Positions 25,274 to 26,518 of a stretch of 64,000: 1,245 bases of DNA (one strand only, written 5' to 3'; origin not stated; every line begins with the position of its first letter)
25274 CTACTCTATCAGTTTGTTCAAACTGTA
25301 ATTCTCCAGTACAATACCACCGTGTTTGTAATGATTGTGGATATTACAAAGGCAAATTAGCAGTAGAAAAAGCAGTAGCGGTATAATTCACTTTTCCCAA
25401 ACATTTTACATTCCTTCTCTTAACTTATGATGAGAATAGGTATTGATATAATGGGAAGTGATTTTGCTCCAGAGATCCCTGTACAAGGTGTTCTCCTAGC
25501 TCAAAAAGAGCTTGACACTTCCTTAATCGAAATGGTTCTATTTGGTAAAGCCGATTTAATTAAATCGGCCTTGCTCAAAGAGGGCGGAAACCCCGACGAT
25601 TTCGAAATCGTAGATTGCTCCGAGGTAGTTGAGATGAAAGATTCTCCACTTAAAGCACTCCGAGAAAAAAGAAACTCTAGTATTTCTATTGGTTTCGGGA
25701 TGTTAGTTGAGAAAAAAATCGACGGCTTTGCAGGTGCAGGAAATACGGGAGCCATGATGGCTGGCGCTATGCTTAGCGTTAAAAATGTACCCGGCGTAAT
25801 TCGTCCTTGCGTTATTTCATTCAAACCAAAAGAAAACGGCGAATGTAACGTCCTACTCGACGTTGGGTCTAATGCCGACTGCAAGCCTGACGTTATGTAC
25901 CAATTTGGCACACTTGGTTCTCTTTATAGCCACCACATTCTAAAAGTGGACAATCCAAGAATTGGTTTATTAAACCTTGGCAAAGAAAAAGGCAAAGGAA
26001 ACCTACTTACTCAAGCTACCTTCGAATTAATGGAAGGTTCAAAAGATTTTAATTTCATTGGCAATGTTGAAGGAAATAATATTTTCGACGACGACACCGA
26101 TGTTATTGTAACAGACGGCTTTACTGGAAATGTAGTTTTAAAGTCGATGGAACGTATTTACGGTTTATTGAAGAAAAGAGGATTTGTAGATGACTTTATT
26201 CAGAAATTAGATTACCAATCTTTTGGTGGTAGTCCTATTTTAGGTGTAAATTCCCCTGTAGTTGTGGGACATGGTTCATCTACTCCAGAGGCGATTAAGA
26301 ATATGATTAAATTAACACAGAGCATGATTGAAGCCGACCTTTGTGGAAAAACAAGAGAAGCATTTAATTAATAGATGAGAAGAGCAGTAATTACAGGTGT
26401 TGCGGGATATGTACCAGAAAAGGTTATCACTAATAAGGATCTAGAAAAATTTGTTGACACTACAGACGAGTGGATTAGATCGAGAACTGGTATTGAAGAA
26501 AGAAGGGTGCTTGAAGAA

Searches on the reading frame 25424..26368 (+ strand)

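Call 79: search_protein_families(library=pfam, proteins=[window:25424-26368:+], max_evalue=0.001)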
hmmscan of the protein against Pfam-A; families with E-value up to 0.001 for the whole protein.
window:25424-26368:+ (315 aa): 1 family
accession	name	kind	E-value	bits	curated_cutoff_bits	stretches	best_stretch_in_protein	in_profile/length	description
PF02504.20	FA_synthesis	-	2.1e-83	280.6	29.1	1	3-307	1-322/324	Fatty acid synthesis protein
